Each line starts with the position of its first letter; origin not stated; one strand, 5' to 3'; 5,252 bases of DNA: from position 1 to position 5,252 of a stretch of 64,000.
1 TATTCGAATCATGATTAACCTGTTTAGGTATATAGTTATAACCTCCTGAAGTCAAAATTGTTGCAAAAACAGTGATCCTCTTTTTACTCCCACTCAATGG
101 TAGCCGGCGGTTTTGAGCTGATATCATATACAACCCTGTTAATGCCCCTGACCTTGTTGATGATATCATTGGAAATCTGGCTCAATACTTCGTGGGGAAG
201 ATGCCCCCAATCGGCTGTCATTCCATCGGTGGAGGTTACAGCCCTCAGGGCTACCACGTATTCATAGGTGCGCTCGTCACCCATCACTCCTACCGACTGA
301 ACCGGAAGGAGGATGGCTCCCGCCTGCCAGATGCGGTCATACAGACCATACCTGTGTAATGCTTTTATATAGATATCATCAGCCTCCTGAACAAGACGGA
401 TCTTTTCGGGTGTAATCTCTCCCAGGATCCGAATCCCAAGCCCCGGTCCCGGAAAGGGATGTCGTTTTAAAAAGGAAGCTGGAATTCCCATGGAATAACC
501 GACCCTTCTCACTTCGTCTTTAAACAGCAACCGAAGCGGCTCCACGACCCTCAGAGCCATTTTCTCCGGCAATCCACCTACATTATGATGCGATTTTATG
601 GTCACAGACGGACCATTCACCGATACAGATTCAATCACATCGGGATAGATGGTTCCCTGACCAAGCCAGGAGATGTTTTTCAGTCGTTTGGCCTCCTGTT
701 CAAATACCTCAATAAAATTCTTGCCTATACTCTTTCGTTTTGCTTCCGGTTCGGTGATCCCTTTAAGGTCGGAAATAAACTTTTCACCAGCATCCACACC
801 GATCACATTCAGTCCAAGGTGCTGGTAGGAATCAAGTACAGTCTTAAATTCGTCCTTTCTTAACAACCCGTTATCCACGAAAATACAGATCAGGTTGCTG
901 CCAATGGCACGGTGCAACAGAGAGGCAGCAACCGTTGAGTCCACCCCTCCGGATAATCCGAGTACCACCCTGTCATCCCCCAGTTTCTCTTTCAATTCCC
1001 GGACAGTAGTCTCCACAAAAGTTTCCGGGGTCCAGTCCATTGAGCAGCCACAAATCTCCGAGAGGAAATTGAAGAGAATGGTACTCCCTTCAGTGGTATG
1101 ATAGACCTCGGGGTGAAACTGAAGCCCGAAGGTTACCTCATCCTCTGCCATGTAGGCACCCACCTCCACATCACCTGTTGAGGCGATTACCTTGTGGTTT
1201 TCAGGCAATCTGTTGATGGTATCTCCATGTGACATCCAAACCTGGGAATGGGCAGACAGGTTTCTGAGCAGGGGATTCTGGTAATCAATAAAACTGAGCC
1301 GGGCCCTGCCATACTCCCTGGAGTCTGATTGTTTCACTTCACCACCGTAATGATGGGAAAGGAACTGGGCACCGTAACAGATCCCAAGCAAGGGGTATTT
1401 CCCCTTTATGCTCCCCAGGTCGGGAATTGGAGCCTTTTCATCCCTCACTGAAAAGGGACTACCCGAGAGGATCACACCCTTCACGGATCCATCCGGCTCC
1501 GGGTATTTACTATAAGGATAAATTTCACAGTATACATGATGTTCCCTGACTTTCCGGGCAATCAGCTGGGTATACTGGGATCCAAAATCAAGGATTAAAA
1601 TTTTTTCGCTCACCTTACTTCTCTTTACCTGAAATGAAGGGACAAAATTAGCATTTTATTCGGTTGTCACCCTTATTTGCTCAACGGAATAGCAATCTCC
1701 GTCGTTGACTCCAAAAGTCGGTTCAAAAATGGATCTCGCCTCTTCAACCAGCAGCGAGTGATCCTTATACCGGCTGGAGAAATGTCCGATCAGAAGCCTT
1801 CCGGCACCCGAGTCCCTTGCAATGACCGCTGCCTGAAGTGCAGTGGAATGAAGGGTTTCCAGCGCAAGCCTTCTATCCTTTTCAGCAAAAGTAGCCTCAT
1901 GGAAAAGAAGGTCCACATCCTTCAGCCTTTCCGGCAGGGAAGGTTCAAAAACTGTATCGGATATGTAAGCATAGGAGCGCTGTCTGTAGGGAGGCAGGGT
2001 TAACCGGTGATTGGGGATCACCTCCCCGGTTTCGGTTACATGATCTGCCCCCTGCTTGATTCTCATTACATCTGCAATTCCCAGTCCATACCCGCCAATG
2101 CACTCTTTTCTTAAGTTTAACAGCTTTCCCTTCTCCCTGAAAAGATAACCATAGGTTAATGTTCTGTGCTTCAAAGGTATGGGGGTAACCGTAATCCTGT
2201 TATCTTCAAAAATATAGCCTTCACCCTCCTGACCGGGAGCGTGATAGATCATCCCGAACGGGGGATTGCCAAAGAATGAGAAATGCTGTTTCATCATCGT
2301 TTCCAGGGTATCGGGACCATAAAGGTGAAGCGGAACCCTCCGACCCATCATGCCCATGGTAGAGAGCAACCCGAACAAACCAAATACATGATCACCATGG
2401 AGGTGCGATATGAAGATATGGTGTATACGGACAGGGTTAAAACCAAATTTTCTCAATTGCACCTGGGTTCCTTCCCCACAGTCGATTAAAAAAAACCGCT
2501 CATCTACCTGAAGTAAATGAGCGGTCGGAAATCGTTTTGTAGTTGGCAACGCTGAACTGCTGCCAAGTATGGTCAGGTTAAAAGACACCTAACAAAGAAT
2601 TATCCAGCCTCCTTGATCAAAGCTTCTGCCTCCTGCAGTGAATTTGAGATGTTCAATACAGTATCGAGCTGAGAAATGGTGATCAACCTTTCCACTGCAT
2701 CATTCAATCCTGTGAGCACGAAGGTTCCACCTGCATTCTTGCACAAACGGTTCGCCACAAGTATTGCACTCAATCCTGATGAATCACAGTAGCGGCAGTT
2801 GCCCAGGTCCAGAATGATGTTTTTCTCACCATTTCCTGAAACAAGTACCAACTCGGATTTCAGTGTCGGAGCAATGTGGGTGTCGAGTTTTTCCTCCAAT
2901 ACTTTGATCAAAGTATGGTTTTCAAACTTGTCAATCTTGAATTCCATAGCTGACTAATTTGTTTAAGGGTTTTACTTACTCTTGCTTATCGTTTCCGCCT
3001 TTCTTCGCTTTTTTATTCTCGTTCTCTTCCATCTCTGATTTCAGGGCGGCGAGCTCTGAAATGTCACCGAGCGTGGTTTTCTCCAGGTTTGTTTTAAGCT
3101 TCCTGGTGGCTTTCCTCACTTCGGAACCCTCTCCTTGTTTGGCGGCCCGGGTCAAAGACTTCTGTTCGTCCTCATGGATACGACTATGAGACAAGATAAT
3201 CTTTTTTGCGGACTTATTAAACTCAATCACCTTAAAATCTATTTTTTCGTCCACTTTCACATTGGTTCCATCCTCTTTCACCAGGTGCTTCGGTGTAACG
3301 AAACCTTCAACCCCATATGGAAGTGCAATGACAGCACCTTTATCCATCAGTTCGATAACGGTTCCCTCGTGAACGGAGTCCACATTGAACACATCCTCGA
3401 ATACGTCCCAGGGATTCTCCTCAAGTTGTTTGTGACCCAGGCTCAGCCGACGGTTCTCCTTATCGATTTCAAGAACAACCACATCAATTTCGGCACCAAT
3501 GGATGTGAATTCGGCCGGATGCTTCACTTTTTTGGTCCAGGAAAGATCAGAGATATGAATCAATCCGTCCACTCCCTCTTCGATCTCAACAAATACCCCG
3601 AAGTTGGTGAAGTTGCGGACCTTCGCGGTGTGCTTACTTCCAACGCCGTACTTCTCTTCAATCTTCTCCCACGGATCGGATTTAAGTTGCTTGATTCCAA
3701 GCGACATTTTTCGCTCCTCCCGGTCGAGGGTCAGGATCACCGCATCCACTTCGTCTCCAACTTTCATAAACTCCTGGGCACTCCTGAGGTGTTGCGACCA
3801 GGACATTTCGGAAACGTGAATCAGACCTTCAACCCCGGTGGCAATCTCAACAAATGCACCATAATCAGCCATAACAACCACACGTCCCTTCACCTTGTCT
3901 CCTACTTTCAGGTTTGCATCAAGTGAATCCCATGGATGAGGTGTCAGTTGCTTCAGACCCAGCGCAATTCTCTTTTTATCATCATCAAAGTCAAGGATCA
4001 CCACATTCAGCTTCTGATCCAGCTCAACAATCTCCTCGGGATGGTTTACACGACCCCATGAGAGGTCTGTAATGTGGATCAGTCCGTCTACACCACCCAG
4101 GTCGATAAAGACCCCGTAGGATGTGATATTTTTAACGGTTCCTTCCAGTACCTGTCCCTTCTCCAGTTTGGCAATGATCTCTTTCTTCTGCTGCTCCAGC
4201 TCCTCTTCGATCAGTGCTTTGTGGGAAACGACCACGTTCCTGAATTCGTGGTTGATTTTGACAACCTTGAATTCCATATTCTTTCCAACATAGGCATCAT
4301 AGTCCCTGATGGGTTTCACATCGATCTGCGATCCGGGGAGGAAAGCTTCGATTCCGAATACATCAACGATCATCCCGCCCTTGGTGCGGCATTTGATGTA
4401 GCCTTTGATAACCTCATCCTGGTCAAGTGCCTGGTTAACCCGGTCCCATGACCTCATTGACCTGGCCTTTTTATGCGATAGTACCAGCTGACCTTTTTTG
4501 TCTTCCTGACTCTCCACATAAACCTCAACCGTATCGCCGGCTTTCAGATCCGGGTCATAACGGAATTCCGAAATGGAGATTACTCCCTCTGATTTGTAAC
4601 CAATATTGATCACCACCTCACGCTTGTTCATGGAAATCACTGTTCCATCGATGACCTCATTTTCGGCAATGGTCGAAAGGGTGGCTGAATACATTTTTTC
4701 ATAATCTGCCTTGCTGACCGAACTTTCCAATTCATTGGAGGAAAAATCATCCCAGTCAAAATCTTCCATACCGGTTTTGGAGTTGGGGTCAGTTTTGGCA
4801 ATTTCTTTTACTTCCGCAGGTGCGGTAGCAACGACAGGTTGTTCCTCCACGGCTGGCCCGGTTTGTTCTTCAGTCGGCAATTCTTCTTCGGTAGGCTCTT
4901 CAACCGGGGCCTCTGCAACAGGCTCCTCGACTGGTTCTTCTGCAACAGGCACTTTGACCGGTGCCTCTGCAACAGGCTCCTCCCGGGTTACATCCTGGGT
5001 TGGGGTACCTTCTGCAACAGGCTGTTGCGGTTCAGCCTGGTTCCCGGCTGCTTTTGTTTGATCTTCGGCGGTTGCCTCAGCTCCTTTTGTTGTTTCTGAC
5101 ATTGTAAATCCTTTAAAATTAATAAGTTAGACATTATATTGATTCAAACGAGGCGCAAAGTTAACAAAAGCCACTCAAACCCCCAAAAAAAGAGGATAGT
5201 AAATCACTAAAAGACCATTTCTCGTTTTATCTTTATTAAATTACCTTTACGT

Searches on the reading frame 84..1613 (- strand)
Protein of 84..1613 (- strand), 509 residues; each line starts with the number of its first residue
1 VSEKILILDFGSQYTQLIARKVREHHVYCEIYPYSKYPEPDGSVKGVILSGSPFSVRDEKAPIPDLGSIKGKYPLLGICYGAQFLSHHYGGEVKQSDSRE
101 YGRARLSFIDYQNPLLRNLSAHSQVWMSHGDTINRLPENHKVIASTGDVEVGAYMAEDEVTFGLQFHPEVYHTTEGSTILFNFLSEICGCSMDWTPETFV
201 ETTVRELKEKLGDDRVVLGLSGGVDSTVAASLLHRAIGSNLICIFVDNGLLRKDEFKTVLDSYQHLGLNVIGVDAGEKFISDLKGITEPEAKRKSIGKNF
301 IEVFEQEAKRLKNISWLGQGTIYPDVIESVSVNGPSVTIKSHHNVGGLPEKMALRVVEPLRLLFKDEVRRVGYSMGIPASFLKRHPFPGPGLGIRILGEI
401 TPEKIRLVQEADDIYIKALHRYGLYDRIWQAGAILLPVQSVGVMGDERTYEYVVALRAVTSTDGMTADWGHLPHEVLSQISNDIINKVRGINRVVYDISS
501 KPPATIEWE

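Call 6: search_protein_families(library=pfam, proteins=[window:84-1613:-], max_evalue=0.0001)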
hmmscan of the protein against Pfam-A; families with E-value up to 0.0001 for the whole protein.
window:84-1613:- (509 aa): 5 families
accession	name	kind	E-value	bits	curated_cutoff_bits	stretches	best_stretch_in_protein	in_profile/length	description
PF00958.27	GMP_synt_C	-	5.1e-43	145.5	27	1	419-508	3-92/92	GMP synthase C terminal domain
PF00117.34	GATase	-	6.9e-37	127.4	22.8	1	6-185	1-188/190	Glutamine amidotransferase class-I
PF02540.23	NAD_synthase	-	1.7e-09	37.7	21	1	203-275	8-81/242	NAD synthase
PF07722.19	Peptidase_C26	-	1.5e-08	35.1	20.5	1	69-169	102-219/219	Peptidase C26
PF00764.25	Arginosuc_synth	-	2.9e-05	24.6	27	1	215-282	1-68/162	Arginosuccinate synthase N-terminal HUP domain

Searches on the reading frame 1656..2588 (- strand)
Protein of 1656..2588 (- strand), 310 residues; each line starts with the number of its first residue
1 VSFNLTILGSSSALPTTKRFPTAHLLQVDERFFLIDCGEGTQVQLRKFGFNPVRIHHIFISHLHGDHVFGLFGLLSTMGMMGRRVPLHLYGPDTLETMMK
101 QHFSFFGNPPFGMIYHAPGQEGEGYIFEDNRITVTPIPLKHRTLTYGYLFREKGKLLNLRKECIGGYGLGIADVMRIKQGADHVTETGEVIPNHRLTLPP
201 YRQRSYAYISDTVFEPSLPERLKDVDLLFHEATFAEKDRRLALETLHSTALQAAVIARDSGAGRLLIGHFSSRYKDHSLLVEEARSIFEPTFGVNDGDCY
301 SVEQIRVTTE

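Call 6: search_protein_families(library=pfam, proteins=[window:1656-2588:-], max_evalue=0.0001)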
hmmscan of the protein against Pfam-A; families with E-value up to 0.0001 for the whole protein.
window:1656-2588:- (310 aa): 4 families
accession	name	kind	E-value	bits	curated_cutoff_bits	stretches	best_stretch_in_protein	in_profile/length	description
PF12706.13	Lactamase_B_2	-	1.2e-19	71.2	27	2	33-155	3-135/200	Beta-lactamase superfamily domain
PF00753.33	Lactamase_B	-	5.8e-12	46.4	22.7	1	19-151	4-139/196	Metallo-beta-lactamase superfamily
PF23023.1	Anti-Pycsar_Apyc1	-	7e-05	22.9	50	1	1-71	1-70/250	Anti-Pycsar protein Apyc1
PF13691.12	Lactamase_B_4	-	9.4e-05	22.4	27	0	25-66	16-59/63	tRNase Z endonuclease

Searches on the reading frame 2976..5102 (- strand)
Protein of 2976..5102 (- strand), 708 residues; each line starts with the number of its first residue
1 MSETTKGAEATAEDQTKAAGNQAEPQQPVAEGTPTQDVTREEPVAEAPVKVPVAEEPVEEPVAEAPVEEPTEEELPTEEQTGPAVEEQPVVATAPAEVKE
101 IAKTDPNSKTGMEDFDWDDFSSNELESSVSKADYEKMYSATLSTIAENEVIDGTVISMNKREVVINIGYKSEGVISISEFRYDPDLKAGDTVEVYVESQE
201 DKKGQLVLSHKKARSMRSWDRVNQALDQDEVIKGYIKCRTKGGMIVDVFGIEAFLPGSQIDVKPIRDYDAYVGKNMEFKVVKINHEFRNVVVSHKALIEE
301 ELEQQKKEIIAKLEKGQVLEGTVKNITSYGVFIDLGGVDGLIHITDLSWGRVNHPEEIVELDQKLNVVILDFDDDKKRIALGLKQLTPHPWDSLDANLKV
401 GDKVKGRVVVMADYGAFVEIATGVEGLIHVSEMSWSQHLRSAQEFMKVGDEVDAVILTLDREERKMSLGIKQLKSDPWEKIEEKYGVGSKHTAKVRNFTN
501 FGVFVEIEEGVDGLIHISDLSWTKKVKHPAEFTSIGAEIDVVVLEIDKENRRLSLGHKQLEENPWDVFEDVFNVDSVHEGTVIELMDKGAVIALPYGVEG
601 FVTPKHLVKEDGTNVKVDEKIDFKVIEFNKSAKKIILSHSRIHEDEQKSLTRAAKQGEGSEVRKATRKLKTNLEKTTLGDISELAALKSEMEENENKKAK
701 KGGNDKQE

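Call 6: search_protein_families(library=pfam, proteins=[window:2976-5102:-], max_evalue=0.0001)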
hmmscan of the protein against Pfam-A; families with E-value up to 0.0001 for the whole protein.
window:2976-5102:- (708 aa): 5 families
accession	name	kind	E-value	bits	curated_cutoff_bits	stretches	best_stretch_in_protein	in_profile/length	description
PF00575.29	S1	-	1.4e-81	269.3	22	6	312-384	1-74/74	S1 RNA binding domain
PF23459.1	S1_RRP5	-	5e-22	78.7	27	1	399-464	2-66/72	RRP5 S1 domain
PF21710.3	Spt6_S1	-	1.1e-08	35.7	27.5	0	407-469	23-85/91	Spt6, S1/OB domain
PF13509.12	S1_2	-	2.4e-05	24.8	21.8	0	487-521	1-35/61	S1 domain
PF17092.11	PCB_OB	-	4.7e-05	24.5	27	0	393-450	24-91/111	Penicillin-binding protein OB-like domain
